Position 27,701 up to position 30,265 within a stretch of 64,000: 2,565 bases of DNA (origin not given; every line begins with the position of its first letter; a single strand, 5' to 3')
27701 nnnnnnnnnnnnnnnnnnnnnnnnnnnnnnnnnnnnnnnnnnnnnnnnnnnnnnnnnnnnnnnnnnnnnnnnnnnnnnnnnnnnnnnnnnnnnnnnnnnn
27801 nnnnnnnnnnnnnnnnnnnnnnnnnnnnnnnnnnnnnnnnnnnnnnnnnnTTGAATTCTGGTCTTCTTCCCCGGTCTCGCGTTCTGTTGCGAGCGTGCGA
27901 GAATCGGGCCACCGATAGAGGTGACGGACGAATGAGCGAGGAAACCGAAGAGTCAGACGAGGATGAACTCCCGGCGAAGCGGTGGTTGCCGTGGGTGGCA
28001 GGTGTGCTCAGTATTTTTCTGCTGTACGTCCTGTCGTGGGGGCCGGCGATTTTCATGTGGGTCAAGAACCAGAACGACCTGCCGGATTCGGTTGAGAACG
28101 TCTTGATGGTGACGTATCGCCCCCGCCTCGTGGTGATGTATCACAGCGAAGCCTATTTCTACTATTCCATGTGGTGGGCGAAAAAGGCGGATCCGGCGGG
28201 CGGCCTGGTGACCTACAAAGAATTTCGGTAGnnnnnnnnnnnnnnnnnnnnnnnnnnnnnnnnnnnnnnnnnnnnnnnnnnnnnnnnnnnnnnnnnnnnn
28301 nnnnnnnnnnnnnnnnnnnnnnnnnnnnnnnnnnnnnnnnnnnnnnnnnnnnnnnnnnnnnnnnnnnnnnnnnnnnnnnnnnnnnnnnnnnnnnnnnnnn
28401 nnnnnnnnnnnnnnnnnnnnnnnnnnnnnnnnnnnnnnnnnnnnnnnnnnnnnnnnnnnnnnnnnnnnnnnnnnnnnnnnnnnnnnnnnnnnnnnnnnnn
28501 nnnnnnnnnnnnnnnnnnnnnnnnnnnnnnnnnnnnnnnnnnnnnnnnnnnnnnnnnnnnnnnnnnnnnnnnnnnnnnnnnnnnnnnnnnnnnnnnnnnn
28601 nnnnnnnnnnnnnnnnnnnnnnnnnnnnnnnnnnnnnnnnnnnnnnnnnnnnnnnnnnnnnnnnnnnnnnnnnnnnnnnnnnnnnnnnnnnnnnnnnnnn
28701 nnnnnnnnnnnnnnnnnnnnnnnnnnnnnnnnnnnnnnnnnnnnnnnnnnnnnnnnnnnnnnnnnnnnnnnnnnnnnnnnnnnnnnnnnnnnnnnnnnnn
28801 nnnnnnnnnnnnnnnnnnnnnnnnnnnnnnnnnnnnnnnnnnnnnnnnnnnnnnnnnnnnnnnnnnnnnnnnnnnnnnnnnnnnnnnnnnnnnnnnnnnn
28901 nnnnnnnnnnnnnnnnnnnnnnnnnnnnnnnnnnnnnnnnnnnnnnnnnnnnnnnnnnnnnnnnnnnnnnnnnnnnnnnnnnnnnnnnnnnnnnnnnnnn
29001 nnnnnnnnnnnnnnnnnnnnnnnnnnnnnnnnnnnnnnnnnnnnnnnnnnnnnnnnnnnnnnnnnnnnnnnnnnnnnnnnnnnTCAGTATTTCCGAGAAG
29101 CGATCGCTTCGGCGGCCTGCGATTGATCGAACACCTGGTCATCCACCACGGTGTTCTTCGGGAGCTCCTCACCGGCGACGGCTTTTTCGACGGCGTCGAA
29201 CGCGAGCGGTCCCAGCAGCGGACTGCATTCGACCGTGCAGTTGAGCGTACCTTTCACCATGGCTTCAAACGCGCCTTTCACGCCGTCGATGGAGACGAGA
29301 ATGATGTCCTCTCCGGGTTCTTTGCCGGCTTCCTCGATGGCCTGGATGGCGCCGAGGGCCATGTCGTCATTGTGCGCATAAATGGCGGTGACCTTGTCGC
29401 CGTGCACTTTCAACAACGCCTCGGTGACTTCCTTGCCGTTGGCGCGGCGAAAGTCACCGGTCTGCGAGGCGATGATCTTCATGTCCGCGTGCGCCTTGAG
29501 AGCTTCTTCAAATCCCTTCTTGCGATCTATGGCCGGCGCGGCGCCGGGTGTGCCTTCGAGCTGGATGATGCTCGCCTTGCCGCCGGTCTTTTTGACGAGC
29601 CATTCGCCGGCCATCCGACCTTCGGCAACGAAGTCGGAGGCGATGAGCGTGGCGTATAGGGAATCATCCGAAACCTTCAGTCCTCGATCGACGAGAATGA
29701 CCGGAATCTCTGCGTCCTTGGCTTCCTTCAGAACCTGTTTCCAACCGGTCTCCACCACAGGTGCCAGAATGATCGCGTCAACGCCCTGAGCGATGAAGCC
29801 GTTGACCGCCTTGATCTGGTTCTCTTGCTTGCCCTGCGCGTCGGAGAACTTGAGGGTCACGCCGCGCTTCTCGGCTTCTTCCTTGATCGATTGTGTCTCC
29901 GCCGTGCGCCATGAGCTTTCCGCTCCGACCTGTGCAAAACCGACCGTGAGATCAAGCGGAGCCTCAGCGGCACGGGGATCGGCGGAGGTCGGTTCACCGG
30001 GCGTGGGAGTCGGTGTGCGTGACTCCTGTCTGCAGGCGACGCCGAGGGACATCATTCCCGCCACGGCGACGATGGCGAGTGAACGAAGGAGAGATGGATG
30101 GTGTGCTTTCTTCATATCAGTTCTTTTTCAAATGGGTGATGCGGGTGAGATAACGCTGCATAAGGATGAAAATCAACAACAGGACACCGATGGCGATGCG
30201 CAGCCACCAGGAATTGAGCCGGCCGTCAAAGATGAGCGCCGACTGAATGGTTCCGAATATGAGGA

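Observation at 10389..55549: Unusually high density of disrupted genes (about 8 one-nucleotide frameshifts and 5 in-frame TAA/TAG) while all core genes are intact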

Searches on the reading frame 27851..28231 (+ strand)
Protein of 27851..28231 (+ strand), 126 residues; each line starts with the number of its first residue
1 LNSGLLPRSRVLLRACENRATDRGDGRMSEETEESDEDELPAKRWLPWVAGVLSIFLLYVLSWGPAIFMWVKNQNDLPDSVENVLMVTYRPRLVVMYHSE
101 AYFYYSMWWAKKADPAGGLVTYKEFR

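Call 14: find_encoding_contigs(protein=window:27851-28231:+, flank=10000, max_places=10)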
Protein window:27851-28231:+ (126 aa): no gene with exactly this product is on record in the collection.

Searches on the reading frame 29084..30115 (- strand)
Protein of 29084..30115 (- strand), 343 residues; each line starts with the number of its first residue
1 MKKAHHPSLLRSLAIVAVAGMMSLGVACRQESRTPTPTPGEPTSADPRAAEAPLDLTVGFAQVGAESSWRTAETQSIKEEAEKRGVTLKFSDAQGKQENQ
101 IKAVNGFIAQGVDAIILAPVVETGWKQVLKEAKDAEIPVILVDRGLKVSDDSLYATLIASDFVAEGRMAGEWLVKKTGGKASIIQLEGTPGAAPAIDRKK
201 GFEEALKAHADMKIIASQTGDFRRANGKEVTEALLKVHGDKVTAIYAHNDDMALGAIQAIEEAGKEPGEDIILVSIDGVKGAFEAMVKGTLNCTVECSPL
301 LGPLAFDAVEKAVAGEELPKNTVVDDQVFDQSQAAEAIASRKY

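Call 20: find_encoding_contigs(protein=window:29084-30115:-, flank=10000, max_places=10)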
Protein window:29084-30115:- (343 aa): 4 contigs read that carry it; 4 places shown.
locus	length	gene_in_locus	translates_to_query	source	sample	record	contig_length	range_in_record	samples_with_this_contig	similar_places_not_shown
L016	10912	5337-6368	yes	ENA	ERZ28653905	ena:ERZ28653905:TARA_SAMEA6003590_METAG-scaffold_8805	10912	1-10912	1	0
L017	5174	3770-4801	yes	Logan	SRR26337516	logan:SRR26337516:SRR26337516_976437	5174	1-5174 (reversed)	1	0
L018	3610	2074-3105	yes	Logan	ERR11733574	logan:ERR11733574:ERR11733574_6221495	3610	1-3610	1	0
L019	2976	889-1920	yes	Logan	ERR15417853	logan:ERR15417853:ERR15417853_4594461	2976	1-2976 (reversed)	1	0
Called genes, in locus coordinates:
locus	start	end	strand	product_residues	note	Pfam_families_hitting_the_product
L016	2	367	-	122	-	?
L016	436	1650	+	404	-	PF10509:GalKase_gal_bdg, PF00288:GHMP_kinases_N, PF08544:GHMP_kinases_C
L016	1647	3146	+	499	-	PF13304:AAA_21 (faint), PF00005:ABC_tran, PF02463:SMC_N (faint), PF00005:ABC_tran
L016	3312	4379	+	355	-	PF02653:BPD_transp_2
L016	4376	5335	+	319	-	PF02653:BPD_transp_2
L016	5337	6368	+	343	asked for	PF00532:Peripla_BP_1, PF13407:Peripla_BP_4, PF13377:Peripla_BP_3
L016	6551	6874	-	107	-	-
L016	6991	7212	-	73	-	-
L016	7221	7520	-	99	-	-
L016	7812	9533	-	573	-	PF01590:GAF, PF13185:GAF_2, PF13492:GAF_3, PF01590:GAF, PF13185:GAF_2, PF13492:GAF_3, PF00512:HisKA, PF02518:HATPase_c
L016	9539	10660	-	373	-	PF03739:LptF_LptG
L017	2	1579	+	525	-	?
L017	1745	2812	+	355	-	PF02653:BPD_transp_2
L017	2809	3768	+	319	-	PF02653:BPD_transp_2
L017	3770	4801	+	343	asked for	PF00532:Peripla_BP_1, PF13407:Peripla_BP_4, PF13377:Peripla_BP_3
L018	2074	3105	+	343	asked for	PF00532:Peripla_BP_1, PF13407:Peripla_BP_4, PF13377:Peripla_BP_3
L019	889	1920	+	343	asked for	PF00532:Peripla_BP_1, PF13407:Peripla_BP_4, PF13377:Peripla_BP_3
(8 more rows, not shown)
